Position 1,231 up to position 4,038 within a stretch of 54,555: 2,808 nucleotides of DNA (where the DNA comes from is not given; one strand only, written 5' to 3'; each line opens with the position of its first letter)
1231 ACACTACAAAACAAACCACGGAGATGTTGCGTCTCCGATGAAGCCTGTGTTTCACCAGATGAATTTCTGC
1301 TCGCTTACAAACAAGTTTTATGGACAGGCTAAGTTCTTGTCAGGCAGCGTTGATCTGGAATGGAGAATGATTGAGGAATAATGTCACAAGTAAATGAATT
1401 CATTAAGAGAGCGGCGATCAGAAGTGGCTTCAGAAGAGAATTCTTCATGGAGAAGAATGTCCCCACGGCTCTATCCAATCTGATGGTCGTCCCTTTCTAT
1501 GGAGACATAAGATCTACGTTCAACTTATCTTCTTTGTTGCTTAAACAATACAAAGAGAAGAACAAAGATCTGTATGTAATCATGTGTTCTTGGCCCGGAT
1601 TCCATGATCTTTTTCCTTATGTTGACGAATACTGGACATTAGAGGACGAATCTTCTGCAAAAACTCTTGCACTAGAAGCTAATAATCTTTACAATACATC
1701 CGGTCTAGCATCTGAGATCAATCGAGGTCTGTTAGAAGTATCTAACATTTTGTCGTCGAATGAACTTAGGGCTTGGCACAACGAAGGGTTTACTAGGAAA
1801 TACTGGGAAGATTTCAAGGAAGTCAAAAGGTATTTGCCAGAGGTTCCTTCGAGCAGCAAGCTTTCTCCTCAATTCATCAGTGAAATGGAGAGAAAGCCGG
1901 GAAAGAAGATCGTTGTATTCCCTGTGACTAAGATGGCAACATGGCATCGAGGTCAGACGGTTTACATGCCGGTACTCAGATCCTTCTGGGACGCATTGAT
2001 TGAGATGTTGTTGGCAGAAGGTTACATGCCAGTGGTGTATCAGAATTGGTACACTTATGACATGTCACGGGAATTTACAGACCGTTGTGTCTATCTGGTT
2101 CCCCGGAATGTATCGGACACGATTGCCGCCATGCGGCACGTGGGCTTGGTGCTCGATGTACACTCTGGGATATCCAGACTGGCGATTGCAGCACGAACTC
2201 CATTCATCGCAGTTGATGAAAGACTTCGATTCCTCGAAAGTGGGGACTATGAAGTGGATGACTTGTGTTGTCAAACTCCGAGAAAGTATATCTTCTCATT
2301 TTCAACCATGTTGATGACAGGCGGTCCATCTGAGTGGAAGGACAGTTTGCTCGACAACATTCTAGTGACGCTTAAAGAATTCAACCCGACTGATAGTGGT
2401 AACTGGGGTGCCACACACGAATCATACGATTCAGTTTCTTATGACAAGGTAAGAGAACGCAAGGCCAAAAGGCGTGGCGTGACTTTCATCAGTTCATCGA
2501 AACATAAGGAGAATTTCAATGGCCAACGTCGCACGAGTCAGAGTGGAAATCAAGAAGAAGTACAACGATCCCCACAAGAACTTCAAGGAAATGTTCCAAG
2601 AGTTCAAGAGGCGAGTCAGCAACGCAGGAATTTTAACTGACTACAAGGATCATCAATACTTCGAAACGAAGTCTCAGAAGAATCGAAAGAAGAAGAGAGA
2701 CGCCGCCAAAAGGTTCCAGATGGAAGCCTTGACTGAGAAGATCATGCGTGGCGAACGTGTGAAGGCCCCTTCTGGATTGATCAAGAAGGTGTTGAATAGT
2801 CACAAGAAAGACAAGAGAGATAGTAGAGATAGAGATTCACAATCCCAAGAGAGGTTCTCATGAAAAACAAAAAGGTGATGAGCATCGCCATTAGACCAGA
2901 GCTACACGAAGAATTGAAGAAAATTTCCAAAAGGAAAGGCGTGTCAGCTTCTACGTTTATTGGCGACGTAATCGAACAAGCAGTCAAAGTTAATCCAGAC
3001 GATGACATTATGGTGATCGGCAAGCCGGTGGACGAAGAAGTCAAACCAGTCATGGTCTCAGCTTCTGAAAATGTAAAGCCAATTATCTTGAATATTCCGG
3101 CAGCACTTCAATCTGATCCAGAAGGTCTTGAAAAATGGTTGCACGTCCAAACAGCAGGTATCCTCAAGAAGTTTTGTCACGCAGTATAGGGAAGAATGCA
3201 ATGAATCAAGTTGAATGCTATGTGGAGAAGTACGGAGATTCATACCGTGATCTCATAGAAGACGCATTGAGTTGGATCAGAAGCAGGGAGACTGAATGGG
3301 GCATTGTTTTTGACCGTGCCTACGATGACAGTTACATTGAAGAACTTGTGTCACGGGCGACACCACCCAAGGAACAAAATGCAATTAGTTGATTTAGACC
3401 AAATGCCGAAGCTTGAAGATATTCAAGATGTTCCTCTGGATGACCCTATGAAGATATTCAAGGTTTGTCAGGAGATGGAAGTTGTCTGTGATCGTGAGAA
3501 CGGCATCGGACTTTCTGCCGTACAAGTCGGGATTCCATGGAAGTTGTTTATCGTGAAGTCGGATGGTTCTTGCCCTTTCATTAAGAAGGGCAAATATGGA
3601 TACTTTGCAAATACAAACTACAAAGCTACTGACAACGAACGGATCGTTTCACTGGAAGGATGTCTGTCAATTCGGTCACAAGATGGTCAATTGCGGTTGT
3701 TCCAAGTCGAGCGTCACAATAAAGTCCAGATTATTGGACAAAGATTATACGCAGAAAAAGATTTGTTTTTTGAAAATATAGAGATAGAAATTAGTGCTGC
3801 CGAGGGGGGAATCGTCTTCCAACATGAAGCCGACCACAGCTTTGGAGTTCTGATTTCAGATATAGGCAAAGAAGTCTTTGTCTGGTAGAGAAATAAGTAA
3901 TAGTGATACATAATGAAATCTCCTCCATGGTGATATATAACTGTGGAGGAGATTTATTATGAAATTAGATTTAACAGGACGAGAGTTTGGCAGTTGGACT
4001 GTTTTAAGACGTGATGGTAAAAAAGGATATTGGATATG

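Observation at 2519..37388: Phage-encoded translation toolkit: bS21, IF1 (with loop insertion), IF3, peptide deformylase, DnaJ and two Rim-like acetyltransferases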

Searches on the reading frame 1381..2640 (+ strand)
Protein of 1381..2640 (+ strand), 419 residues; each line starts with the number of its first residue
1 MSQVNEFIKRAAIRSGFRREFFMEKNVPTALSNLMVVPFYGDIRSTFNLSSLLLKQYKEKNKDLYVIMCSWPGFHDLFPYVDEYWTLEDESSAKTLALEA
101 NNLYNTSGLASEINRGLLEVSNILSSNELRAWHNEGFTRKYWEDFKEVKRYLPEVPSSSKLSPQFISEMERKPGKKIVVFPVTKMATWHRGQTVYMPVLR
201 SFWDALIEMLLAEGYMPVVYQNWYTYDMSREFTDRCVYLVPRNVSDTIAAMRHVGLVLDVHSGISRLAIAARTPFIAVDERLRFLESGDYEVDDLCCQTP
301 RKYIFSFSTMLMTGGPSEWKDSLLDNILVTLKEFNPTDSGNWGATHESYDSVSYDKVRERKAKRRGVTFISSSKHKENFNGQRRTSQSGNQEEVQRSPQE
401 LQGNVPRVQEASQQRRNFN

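Call 8: search_protein_families(library=pfam, proteins=[window:1381-2640:+], max_evalue=0.001)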
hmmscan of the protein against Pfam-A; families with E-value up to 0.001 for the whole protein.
window:1381-2640:+ (419 aa): 0 families

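Call 11: search_protein_families(library=phrogs, proteins=[window:1381-2640:+], max_evalue=0.001)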
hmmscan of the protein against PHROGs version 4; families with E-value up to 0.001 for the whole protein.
window:1381-2640:+ (419 aa): 0 families

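Call 15: find_encoding_contigs(protein=window:1381-2640:+, flank=10000, max_places=6)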
Protein window:1381-2640:+ (419 aa): 4 contigs read that carry it; 3 places shown.
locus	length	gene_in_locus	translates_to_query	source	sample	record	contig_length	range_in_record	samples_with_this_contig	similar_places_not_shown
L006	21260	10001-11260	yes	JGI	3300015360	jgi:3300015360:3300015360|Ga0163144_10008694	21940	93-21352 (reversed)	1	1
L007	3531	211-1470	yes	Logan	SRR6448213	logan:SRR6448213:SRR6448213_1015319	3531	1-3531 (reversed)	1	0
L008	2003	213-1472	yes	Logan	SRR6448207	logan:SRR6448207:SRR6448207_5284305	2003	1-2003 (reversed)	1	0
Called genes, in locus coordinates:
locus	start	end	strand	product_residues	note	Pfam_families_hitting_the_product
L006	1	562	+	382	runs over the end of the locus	?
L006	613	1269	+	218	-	PF13419:HAD_2, PF00702:Hydrolase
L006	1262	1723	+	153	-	-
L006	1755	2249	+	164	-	-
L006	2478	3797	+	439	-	PF01368:DHH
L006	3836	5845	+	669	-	PF13598:DUF4139 (weak)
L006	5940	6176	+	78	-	-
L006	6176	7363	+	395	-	-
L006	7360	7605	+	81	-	-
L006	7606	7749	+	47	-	-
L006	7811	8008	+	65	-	-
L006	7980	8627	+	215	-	PF00376:MerR, PF12728:HTH_17, PF13411:MerR_1, PF00239:Resolvase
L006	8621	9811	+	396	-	PF12323:HTH_OrfB_IS605, PF01385:OrfB_IS605, PF07282:Cas12f1-like_TNB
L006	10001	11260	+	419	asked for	-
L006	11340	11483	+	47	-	-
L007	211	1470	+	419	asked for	-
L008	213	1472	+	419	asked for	-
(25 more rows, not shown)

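Call 95: search_solved_structures(query=A2, max_evalue=1)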
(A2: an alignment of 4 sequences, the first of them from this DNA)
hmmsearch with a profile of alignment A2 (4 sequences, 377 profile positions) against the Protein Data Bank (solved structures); distinct sequences matched with E-value up to 1: 1.
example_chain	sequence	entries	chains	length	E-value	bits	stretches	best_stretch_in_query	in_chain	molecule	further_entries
9eho_II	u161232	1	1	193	0.43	12.6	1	110-188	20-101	40S ribosomal protein S7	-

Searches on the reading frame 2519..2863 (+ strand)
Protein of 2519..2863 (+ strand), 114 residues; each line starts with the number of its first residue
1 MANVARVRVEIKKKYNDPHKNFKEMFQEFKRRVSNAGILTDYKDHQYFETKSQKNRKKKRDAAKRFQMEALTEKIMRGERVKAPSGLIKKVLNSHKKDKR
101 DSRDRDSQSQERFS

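Call 4: search_protein_families(library=pfam, proteins=[window:2519-2863:+], max_evalue=0.01)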
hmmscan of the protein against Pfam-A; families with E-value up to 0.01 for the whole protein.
window:2519-2863:+ (114 aa): 1 family
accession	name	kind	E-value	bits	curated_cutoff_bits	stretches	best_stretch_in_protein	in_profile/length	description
PF01165.25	Ribosomal_S21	-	1e-10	41.6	27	1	21-65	9-53/55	Ribosomal protein S21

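Call 5: search_protein_families(library=ncbifam, proteins=[window:2519-2863:+], max_evalue=0.01)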
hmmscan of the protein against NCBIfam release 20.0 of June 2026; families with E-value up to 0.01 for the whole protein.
window:2519-2863:+ (114 aa): 2 families
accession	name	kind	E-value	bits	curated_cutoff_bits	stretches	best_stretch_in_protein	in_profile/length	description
TIGR00030.1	S21p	equivalog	5.4e-10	38.9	28.95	1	24-65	13-54/58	30S ribosomal protein S21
NF047987.1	cpg1_fam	equivalog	0.0089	14.7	250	1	10-93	88-171/612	Cpg1 family polymorphic protein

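Call 32: search_dna_similar(query=window:2519-2860:+, collection=phages, mode=protein, max_rows=20, max_evalue=0.001)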
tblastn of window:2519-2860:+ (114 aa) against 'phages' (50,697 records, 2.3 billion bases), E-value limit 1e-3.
No match.

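Call 83: find_homologous_proteins(query=window:2519-2860:+)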
Query window:2519-2860:+ (114 aa): 114 proteins with E <= 0.001 among 122 candidates.
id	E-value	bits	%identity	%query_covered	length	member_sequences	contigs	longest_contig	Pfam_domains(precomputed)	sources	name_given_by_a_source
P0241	2.7e-60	219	96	100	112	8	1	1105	PF01165.26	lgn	-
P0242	2.0e-54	200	86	100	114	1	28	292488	PF01165.26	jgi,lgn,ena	jgi:ribosomal protein S21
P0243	1.7e-48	181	75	100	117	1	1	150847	PF01165.26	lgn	-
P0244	5.2e-48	180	81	100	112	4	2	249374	PF01165.26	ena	-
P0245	6.3e-48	179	81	98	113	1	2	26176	PF01165.26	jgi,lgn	jgi:ribosomal protein S21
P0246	8.0e-47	176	79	98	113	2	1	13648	PF01165.26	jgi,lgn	-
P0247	5.3e-46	173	82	96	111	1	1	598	PF01165.26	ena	-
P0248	3.0e-45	171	82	96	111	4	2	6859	PF01165.26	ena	-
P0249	9.4e-45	169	80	83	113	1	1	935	PF01165.26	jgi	jgi:ribosomal protein S21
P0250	1.3e-43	165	78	82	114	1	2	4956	PF01165.26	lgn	-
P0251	5.4e-38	147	70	89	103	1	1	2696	PF01165.26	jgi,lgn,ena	-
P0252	3.0e-37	145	69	92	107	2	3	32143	PF01165.26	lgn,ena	-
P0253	7.6e-37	144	68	91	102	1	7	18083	PF01165.26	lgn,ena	-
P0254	8.5e-37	144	72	81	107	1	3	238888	PF01165.26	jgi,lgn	-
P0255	1.0e-36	143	82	79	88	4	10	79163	PF01165.26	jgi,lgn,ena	-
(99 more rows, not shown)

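Call 92: search_solved_structures(query=window:2519-2860:+, max_evalue=1, show_alignments=2)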
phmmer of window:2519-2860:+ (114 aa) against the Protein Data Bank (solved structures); distinct sequences matched with E-value up to 1: 27.
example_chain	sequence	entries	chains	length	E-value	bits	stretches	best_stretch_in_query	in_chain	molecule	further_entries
6eri_BU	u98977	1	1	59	2.7e-06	31.2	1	17-65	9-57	30S ribosomal protein S21, chloroplastic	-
5x8p_u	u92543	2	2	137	9.6e-06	29.4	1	17-66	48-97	protein S21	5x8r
6v39_u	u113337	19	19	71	1.3e-05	28.9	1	25-75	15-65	30S ribosomal protein S21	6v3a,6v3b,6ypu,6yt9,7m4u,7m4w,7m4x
5mmj_u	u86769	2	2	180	2.1e-05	28.3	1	17-66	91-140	plastid ribosomal protein bS21c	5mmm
8rd8_NV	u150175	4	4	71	7.4e-05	26.6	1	14-75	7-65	Small ribosomal subunit protein bS21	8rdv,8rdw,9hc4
9t0z_U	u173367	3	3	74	0.00051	23.9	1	22-73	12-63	Small ribosomal subunit protein bS21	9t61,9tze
9hig_U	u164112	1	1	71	0.0014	22.4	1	15-73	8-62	Small ribosomal subunit protein bS21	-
28nt_u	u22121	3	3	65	0.0031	21.4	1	22-67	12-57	Small ribosomal subunit protein bS21B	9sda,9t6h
4v61_AU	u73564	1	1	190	0.0033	21.3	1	16-67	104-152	Ribosomal Protein S21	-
7qv1_b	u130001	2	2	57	0.0034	21.2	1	19-65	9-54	30S ribosomal protein S21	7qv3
7unr_u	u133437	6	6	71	0.0058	20.5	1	12-74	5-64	30S ribosomal protein S21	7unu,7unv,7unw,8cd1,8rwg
6fxc_Au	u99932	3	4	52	0.0059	20.5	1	20-65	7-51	30S ribosomal protein S21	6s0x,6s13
5nd8_u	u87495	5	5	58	0.0067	20.3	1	19-65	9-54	30S ribosomal protein S21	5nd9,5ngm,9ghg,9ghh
10fz_U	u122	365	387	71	0.0091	19.9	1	15-74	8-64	Small ribosomal subunit protein bS21 | 30S ribosomal protein S21 | 30S ribosomal protein S2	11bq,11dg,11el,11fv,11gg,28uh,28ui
3j9z_SU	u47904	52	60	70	0.011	19.6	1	16-74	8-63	30S ribosomal protein S21 | Small ribosomal subunit protein bS21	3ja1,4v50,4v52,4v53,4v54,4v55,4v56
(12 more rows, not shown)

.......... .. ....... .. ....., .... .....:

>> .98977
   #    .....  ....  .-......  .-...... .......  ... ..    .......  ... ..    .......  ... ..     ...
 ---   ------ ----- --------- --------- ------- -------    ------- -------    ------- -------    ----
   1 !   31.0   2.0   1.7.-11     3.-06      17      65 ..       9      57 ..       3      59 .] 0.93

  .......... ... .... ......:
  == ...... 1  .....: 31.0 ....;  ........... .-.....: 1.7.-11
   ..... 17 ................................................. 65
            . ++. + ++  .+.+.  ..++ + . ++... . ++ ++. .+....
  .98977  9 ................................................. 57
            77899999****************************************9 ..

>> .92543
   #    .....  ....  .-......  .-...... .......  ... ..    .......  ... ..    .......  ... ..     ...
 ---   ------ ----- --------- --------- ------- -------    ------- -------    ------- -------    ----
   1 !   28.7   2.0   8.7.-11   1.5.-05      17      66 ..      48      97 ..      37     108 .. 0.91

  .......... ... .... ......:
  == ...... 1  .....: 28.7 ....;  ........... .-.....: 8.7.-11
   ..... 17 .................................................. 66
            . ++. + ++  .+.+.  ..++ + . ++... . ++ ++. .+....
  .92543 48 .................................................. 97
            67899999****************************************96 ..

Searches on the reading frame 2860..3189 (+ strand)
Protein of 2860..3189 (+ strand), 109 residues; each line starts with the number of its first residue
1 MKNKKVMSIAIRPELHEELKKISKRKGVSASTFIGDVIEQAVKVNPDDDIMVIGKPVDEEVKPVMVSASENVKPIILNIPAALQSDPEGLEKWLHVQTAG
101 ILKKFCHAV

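Call 80: search_protein_families(library=pfam, proteins=[window:2860-3189:+], max_evalue=0.01)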
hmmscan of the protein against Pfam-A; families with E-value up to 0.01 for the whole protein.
window:2860-3189:+ (109 aa): 1 family
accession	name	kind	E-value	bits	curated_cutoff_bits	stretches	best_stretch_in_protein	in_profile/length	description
PF12651.13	RHH_3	-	0.0084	16.5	21.6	0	3-31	1-29/44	Ribbon-helix-helix domain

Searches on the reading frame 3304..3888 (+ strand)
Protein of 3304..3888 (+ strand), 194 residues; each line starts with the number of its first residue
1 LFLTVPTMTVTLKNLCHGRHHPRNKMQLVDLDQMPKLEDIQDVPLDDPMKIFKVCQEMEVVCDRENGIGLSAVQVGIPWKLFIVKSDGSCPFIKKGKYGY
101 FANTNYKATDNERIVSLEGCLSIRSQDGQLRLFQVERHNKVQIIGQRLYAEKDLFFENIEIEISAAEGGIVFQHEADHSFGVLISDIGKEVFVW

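Call 4: search_protein_families(library=pfam, proteins=[window:3304-3888:+], max_evalue=0.01)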
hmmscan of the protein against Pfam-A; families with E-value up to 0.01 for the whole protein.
window:3304-3888:+ (194 aa): 1 family
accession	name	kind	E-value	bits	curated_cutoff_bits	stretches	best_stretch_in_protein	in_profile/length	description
PF01327.26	Pep_deformylase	-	3.3e-17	62.9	22.8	1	47-186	23-148/156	Polypeptide deformylase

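Call 5: search_protein_families(library=ncbifam, proteins=[window:3304-3888:+], max_evalue=0.01)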
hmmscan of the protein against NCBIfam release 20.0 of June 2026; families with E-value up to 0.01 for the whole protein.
window:3304-3888:+ (194 aa): 3 families
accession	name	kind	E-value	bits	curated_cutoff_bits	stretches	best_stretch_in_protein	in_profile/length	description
TIGR00079.1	pept_deformyl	equivalog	6.4e-15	55.1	103.95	1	49-186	24-145/161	peptide deformylase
NF001159.1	PRK00150.1-3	subfamily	8.8e-15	54.6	125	1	49-185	25-147/167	peptide deformylase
NF009483.0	PRK12846.1-4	equivalog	0.0013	18.3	267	1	52-186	29-154/193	peptide deformylase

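Call 77: search_solved_structures(query=window:3379-3885:+, max_evalue=0.001, show_alignments=1)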
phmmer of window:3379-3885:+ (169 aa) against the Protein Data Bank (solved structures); distinct sequences matched with E-value up to 0.001: 12.
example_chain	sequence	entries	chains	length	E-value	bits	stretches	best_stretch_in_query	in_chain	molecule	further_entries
3uwa_A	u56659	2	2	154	4.9e-06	29.9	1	33-161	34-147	RIIA-RIIB membrane-associated protein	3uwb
2ew5_A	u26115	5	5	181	7.3e-06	29.3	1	26-161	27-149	peptide deformylase | Peptide deformylase 11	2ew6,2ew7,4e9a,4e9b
1lmh_A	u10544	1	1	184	5.8e-05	26.4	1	34-161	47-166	PROTEIN (S.aureus peptide deformylase)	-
1lqw_A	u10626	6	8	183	0.00016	25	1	34-161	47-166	PEPTIDE DEFORMYLASE PDF1 | Peptide deformylase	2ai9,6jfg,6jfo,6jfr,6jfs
6jfq_A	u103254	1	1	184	0.00016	24.9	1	34-161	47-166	Peptide deformylase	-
1q1y_A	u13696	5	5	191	0.00017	24.9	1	39-161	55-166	Peptide deformylase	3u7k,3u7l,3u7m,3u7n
1lme_A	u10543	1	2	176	0.00018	24.8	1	28-161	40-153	peptide deformylase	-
1lm4_A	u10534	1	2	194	0.00019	24.7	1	39-161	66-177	peptide deformylase PDF1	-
3cpm_A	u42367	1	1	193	0.00032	24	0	33-161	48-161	Peptide deformylase, chloroplast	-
3m6o_A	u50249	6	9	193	0.00037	23.8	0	34-161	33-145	Peptide deformylase 1B | Peptide deformylase 1B, chloroplastic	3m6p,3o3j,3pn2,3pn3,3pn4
1zxz_A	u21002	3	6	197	0.00059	23.1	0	25-160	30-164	Peptide deformylase, mitochondrial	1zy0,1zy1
1szz_A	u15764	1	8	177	0.00079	22.7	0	26-164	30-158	Peptide deformylase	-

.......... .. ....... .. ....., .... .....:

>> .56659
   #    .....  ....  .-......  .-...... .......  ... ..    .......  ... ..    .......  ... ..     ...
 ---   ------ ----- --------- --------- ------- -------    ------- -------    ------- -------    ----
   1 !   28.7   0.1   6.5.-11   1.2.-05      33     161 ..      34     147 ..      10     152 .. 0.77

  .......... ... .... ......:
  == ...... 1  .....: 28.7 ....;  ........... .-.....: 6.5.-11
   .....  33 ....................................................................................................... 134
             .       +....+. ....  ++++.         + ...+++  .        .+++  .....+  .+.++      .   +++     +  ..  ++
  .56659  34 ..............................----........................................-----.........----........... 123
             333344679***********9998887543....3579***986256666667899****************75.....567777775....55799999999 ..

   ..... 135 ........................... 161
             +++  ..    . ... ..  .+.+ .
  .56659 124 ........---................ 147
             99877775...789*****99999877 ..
